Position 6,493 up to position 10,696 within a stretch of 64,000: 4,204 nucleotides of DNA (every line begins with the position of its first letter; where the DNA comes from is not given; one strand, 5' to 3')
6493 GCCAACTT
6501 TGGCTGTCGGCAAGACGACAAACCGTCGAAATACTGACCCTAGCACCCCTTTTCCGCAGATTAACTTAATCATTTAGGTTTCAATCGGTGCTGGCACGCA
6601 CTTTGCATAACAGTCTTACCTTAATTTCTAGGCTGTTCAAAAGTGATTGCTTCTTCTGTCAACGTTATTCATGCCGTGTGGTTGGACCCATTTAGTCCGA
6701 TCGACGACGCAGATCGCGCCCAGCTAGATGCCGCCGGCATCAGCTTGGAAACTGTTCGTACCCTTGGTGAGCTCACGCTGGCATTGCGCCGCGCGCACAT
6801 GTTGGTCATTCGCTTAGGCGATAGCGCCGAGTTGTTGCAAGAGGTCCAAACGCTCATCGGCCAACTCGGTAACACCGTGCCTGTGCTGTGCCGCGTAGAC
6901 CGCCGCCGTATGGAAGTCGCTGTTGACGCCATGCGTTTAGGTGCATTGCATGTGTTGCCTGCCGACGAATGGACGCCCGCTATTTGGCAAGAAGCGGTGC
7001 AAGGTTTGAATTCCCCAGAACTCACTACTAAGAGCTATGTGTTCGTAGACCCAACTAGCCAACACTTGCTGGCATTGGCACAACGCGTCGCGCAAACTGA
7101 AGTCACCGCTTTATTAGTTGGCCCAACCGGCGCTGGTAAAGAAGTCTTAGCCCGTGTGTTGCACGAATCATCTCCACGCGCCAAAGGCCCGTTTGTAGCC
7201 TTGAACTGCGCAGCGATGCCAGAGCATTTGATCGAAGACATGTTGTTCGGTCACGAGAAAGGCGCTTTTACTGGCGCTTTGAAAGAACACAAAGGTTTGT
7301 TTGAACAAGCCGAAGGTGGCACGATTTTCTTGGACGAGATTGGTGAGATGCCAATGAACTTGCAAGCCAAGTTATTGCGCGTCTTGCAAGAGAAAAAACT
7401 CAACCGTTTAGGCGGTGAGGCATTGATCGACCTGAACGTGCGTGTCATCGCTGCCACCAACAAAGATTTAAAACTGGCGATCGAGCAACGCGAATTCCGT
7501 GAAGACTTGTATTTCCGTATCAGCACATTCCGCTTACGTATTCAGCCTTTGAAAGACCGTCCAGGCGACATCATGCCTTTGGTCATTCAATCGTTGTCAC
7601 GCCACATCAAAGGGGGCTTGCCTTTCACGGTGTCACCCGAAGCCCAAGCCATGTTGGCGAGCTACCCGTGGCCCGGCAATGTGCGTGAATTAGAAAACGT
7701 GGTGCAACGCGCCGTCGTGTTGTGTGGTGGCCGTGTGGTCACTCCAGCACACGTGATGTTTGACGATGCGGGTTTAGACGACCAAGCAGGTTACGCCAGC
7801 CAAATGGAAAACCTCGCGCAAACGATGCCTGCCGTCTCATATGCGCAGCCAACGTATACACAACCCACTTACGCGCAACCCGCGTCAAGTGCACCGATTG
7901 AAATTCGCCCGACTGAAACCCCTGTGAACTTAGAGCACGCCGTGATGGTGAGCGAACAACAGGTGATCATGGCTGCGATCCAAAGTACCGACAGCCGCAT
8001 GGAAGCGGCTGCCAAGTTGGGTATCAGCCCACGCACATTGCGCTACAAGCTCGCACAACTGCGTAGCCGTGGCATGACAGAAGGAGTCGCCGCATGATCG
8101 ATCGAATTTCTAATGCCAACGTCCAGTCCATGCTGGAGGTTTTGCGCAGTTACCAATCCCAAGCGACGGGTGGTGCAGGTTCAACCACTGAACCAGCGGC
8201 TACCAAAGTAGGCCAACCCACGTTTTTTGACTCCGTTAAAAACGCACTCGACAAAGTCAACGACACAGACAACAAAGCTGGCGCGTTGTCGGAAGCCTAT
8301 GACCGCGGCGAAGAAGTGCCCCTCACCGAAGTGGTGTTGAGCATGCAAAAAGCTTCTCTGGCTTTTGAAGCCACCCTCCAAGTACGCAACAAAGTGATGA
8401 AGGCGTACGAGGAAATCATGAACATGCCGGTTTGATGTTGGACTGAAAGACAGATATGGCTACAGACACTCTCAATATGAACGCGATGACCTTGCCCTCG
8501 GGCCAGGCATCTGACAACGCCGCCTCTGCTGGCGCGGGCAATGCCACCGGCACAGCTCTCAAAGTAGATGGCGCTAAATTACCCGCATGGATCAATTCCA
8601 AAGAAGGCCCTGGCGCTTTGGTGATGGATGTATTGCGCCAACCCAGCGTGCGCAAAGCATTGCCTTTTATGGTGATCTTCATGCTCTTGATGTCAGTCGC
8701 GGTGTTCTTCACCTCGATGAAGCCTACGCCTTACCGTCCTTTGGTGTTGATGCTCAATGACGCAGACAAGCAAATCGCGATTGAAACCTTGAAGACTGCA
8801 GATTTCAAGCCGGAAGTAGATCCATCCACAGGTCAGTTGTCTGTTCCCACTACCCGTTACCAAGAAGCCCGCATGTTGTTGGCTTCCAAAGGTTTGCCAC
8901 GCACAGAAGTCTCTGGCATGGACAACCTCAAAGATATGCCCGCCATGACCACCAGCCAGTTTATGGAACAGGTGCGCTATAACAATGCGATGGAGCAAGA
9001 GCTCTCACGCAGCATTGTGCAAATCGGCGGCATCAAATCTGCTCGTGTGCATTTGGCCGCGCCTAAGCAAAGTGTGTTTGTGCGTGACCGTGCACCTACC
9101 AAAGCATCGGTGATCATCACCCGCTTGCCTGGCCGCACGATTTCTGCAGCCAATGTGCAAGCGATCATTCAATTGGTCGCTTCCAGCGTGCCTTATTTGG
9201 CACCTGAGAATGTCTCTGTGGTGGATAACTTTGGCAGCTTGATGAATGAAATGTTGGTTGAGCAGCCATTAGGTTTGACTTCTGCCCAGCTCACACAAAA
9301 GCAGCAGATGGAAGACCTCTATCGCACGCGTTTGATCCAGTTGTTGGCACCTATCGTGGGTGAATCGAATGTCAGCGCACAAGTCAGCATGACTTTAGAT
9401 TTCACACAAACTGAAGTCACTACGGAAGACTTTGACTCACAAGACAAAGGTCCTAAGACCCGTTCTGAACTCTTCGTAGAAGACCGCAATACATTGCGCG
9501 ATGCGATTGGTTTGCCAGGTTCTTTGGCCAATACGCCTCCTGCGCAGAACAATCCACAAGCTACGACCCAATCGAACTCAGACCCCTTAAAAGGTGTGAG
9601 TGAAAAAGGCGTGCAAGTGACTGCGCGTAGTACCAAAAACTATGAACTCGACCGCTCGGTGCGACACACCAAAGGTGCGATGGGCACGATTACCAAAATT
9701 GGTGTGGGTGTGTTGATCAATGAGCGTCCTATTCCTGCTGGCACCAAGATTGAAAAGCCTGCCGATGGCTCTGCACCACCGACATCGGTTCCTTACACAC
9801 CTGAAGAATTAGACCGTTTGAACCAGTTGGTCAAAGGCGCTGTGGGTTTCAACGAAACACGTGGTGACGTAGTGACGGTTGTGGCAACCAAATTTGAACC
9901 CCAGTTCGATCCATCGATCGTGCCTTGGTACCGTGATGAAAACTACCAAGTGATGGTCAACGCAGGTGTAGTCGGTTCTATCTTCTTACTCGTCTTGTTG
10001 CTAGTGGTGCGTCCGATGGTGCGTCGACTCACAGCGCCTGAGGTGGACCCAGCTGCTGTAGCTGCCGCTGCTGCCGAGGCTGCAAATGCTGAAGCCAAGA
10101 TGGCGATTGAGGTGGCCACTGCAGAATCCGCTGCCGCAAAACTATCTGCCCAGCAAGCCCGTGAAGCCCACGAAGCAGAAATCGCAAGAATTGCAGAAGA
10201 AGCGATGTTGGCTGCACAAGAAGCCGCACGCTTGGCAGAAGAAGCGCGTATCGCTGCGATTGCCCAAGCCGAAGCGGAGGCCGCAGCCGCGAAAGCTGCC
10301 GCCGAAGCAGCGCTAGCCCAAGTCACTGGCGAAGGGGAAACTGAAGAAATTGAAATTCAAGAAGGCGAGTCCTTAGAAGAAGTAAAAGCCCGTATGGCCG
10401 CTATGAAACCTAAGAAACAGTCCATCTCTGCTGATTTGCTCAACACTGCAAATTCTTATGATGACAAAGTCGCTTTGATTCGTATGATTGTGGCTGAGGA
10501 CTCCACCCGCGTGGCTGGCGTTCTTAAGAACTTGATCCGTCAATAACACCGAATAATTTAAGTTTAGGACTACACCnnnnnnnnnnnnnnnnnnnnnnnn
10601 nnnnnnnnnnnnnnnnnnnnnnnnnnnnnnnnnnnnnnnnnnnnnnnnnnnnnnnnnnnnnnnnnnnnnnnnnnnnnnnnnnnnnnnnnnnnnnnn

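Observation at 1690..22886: Non-canonical sigma-54-driven flagellar system with enlarged components in an apparent Comamonadaceae host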

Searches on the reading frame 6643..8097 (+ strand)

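Call 3: search_protein_families(library=pfam, proteins=[window:6643-8097:+])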
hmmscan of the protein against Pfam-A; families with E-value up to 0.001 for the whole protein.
window:6643-8097:+ (484 aa): 8 families
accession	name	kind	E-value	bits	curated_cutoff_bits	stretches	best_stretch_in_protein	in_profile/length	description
PF00158.32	Sigma54_activat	-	3.9e-67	225.6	20.2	1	137-298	6-167/168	Sigma-54 interaction domain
PF14532.12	Sigma54_activ_2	-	2.1e-20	73.8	25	1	147-303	15-138/138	Sigma-54 interaction domain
PF25601.1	AAA_lid_14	-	1.7e-17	63.4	27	1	305-372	2-71/87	AAA+ ATPase lid domain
PF02954.25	HTH_8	-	2.8e-10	40.2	22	1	438-472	6-41/42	Bacterial regulatory protein, Fis family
PF07728.20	AAA_5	-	2.2e-09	37.9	22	1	157-274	3-123/139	AAA domain (dynein-related subfamily)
PF00004.35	AAA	-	3.8e-06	27.8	21.2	1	157-277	2-113/131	ATPase family associated with various cellular activities (AAA)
PF07724.20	AAA_2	-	1.3e-05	25.7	27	1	153-284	3-135/166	AAA domain (Cdc48 subfamily)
PF13518.12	HTH_28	-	4.6e-05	23.8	25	1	440-468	4-31/52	Helix-turn-helix domain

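Call 8: search_protein_families(library=ncbifam, proteins=[window:6643-8097:+], max_evalue=0.01)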
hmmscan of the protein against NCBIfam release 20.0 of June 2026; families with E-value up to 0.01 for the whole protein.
window:6643-8097:+ (484 aa): 29 families (the best 25 are shown)
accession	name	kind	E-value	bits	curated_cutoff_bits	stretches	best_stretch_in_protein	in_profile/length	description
TIGR01817.1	nifA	equivalog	5.4e-97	325.8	528.85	1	135-472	201-526/534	nif-specific transcriptional activator NifA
NF050807.1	TransRegFlbDCaul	equivalog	9.7e-89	298.3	750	1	67-479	56-444/454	sigma-54-dependent transcriptional regulator FlbD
TIGR01818.1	ntrC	equivalog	1.6e-88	297.6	558.6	1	133-472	137-462/463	nitrogen regulation protein NR(I)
NF003451.0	PRK05022.1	equivalog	3.5e-87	293.2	476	1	127-458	187-492/512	nitric oxide reductase transcriptional regulator NorR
NF041552.1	TF_PrdR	equivalog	3.9e-86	289.6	795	1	143-367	280-506/577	sigma-54 dependent transcriptional regulator PrdR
NF038308.1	RNA_repair_RtcR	equivalog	4.7e-85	286.4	650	1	138-467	188-505/530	RNA repair transcriptional activator RtcR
TIGR02915.1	PEP_resp_reg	equivalog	7.5e-85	285.4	502.6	1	132-376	141-387/445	PEP-CTERM-box response regulator transcription factor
NF008469.0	PRK11361.1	equivalog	6.4e-83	279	714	2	137-366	150-381/461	acetoacetate metabolism transcriptional regulator AtoC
NF011695.0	PRK15115.1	equivalog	1.1e-74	251.8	763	1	129-372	134-379/445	two-component system response regulator GlrR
NF049963.1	RespRegFlgRCampy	domain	1.9e-73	247.8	750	1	129-372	133-378/429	fla regulon two-component system response regulator FlgR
TIGR02974.1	phageshock_pspF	equivalog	2.7e-72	243.8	443.55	1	143-470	12-333/336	phage shock protein operon transcriptional activator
NF011958.0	PRK15429.1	equivalog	5.1e-72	243.5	830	1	145-366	394-617/692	formate hydrogenlyase transcriptional activator FlhA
TIGR02329.1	propionate_PrpR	equivalog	3.6e-70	237.1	499.2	1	138-360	220-449/526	propionate catabolism operon regulatory protein PrpR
NF008085.0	PRK10820.1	equivalog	1.3e-68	231.9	576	1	131-377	205-453/520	transcriptional regulator TyrR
NF041946.1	LuxO_transreg_Vib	equivalog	7.2e-68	229.5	800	1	54-472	46-459/463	quorum-sensing sigma-54 dependent transcriptional regulator LuxO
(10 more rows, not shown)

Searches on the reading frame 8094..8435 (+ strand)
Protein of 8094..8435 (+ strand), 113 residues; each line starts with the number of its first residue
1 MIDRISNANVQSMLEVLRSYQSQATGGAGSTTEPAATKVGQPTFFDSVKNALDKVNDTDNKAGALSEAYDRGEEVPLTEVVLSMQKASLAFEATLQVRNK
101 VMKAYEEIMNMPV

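Call 3: search_protein_families(library=pfam, proteins=[window:8094-8435:+])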
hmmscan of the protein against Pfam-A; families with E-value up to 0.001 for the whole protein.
window:8094-8435:+ (113 aa): 1 family
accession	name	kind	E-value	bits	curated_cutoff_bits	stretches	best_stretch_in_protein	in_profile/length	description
PF02049.23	FliE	-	2e-26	92.4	22.4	1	30-113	6-89/89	Flagellar hook-basal body complex protein FliE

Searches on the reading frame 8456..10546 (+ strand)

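Call 3: search_protein_families(library=pfam, proteins=[window:8456-10546:+])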
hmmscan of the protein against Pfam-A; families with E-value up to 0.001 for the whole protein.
window:8456-10546:+ (696 aa): 2 families
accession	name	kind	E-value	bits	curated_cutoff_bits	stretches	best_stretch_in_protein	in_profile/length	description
PF01514.23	YscJ_FliF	-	9.4e-51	172.6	24.4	1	91-264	4-178/179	Secretory protein of YscJ/FliF family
PF08345.17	YscJ_FliF_C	-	1.6e-33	116.7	23.8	1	297-480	1-147/147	Flagellar M-ring protein C-terminal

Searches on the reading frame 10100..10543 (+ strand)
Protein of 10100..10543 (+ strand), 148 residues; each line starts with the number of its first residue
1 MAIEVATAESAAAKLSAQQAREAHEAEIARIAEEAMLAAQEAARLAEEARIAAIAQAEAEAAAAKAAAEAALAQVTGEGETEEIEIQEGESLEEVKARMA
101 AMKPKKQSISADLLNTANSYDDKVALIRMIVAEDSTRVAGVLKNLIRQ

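Call 88: search_solved_structures(query=window:10100-10543:+, max_evalue=10, show_alignments=4)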
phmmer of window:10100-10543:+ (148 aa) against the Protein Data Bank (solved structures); distinct sequences matched with E-value up to 10: 0.
